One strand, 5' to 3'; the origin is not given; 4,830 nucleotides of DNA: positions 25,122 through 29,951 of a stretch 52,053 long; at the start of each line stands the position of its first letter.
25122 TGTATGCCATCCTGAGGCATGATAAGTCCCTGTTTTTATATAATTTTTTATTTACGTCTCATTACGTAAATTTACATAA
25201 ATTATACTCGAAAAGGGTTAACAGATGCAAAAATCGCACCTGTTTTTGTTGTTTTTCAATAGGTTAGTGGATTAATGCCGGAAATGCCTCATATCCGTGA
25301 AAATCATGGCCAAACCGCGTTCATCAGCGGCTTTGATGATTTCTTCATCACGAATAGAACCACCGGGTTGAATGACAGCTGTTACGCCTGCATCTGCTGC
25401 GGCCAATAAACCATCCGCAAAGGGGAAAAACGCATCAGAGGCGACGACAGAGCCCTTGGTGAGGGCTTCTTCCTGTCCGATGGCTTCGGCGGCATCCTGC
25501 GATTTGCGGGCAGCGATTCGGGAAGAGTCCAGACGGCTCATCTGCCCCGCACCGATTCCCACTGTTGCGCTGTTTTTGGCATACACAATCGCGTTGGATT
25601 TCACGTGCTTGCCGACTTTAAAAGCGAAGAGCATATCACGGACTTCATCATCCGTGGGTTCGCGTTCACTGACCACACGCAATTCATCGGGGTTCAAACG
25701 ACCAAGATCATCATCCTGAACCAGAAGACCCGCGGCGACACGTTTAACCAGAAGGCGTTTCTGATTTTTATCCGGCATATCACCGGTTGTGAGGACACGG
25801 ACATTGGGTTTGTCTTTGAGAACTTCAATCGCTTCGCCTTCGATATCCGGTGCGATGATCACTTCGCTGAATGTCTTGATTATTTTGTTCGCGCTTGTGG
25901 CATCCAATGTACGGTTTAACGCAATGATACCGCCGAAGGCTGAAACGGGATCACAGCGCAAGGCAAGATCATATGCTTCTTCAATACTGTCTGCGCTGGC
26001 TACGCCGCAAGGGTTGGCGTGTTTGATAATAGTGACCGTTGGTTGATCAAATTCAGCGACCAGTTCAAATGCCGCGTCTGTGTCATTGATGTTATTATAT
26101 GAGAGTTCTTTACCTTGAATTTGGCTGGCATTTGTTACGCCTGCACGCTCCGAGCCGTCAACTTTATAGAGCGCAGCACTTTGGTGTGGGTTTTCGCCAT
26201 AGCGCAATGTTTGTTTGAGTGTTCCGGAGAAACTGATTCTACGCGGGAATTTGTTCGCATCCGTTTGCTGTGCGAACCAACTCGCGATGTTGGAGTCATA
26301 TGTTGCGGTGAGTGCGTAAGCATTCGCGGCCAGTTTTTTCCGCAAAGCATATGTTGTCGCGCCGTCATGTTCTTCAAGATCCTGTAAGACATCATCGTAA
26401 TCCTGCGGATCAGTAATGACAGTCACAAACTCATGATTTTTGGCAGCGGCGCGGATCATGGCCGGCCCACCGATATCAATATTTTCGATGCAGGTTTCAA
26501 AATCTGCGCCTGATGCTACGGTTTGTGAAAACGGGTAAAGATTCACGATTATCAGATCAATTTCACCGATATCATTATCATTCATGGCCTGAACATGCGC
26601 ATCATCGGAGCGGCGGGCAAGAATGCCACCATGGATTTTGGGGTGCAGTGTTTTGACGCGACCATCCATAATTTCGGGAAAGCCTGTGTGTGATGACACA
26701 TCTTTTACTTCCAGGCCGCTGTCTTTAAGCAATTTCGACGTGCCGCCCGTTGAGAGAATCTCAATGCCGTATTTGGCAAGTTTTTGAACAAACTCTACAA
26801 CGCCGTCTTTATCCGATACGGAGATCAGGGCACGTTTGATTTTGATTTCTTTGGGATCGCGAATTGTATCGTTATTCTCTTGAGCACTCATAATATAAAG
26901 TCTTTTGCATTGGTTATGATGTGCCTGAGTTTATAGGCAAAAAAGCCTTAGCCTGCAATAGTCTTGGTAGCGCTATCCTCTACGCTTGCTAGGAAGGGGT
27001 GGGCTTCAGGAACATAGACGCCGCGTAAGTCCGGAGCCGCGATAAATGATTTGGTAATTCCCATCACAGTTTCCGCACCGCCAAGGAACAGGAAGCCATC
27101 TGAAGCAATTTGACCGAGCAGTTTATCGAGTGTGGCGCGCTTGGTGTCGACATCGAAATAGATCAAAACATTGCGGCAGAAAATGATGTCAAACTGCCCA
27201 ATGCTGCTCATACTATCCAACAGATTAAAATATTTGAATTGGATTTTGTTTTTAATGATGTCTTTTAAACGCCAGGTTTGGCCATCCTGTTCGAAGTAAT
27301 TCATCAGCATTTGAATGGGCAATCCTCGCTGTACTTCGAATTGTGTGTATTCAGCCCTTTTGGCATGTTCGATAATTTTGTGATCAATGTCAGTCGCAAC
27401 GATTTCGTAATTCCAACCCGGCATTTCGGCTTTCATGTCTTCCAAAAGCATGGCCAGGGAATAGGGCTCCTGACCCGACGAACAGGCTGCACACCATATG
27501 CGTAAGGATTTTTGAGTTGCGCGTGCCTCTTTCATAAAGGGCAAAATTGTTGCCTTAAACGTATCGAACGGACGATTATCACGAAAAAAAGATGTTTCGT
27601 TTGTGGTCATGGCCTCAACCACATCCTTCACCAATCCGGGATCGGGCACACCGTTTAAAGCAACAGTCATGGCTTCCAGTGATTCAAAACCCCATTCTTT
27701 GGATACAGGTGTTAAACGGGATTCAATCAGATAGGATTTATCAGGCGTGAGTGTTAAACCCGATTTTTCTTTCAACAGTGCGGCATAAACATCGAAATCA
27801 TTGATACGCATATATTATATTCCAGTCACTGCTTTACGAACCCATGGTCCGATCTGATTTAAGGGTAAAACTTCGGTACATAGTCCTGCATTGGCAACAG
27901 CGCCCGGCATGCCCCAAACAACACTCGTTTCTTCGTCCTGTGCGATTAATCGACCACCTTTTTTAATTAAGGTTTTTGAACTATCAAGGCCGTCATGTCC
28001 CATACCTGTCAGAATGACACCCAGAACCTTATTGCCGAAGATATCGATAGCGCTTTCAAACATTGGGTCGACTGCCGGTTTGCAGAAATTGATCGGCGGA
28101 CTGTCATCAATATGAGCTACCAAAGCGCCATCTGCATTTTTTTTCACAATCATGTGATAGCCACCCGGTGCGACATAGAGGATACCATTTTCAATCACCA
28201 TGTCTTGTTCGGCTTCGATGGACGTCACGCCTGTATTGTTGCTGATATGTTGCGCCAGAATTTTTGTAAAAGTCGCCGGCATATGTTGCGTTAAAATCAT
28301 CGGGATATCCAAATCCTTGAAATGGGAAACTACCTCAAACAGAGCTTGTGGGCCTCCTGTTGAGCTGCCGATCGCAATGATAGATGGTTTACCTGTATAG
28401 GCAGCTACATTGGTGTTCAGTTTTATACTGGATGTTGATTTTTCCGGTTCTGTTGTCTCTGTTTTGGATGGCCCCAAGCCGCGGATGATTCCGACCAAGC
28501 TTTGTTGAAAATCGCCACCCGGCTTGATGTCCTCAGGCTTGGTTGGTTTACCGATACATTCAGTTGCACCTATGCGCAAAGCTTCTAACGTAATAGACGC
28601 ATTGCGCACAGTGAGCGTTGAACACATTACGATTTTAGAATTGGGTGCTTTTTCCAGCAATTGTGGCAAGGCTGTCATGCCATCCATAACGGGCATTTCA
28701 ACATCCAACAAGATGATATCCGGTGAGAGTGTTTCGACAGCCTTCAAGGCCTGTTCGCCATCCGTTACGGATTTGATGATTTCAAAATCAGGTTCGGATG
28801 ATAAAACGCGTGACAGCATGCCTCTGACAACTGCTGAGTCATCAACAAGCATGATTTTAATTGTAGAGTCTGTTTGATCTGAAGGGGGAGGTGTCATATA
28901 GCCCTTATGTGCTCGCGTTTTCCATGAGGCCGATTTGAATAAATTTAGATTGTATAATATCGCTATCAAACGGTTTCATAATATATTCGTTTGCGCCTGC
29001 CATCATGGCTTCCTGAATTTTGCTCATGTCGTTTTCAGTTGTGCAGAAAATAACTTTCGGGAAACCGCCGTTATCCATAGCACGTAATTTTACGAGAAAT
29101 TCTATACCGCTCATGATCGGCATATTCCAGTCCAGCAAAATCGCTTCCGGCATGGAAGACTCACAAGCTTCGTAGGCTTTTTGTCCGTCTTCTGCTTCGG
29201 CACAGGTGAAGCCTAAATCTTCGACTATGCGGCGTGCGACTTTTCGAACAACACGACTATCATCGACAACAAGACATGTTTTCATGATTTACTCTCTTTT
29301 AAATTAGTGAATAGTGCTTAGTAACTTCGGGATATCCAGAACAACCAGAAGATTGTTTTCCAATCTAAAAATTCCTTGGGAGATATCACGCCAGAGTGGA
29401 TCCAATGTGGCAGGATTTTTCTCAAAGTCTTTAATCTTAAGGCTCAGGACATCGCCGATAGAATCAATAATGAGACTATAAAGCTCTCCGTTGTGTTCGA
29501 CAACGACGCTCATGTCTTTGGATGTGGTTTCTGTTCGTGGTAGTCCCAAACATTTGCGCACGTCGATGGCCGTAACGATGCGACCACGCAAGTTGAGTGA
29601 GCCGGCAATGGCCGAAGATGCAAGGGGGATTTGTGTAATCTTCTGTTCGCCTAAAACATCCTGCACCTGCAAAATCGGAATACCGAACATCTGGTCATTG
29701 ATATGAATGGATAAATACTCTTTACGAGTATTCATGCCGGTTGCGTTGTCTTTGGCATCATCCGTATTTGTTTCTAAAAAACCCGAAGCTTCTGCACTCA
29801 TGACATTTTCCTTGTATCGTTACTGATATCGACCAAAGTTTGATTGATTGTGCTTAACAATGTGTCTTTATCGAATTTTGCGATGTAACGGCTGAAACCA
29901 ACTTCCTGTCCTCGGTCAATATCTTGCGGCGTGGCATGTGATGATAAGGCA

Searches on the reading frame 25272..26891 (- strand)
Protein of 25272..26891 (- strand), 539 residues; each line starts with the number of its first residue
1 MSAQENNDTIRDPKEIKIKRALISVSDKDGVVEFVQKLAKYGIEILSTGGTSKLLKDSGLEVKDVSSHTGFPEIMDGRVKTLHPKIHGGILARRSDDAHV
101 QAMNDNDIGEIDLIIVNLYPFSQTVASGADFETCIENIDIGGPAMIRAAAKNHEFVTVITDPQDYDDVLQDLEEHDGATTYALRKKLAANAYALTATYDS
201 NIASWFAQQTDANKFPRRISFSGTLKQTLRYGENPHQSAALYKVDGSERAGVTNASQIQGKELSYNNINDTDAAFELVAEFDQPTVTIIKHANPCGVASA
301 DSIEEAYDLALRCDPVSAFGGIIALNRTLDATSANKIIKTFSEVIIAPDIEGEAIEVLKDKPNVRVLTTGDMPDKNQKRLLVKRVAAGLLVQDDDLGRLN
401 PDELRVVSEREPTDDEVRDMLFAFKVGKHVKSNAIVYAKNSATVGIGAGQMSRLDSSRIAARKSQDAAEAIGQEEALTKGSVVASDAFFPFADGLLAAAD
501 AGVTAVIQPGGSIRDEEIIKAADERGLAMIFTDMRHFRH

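Call 97: search_protein_families(library=pfam, proteins=[window:25272-26891:-], max_evalue=0.00001)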
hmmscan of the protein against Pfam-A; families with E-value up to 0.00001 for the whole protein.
window:25272-26891:- (539 aa): 2 families
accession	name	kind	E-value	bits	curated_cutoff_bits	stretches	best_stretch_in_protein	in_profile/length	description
PF01808.24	AICARFT_IMPCHas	-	1.5e-125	419.2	25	1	149-463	1-311/311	AICARFT/IMPCHase bienzyme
PF02142.27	MGS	-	8.5e-25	87.2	24.1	1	30-143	1-93/94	MGS-like domain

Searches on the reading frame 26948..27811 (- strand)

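Call 97: search_protein_families(library=pfam, proteins=[window:26948-27811:-], max_evalue=0.00001)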
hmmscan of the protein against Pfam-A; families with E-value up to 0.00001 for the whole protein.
window:26948-27811:- (287 aa): 2 families
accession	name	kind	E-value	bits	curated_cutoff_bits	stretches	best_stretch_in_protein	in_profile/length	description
PF01739.24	CheR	-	5.8e-60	202.5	27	1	71-257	1-187/195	CheR methyltransferase, SAM binding domain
PF03705.20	CheR_N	-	5e-06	26.5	27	1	5-47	2-44/53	CheR methyltransferase, all-alpha domain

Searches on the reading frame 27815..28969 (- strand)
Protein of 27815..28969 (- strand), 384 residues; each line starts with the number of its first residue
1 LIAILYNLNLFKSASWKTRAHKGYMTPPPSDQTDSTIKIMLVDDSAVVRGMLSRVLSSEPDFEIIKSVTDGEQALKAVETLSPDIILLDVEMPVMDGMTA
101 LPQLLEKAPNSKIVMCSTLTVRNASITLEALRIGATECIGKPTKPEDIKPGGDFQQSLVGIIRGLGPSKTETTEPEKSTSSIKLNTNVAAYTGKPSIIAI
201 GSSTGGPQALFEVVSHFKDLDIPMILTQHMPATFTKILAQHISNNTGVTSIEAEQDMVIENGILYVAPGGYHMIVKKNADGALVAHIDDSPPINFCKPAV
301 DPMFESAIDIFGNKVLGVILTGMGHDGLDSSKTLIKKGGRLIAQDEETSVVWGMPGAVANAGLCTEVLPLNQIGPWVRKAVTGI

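Call 97: search_protein_families(library=pfam, proteins=[window:27815-28969:-], max_evalue=0.00001)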
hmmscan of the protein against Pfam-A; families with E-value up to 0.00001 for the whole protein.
window:27815-28969:- (384 aa): 2 families
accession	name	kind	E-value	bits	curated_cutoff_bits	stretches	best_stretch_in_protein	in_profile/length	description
PF01339.22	CheB_methylest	-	1e-54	185.3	24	1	198-375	1-172/174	CheB methylesterase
PF00072.30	Response_reg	-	3.2e-22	79.2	30.2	1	39-148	1-106/111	Response regulator receiver domain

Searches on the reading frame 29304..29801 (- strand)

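Call 97: search_protein_families(library=pfam, proteins=[window:29304-29801:-], max_evalue=0.00001)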
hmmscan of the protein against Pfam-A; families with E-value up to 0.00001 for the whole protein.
window:29304-29801:- (165 aa): 1 family
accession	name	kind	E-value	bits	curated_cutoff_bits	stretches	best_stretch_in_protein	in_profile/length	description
PF01584.24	CheW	-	5.6e-31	107.5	23.5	1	28-163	1-136/138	CheW-like domain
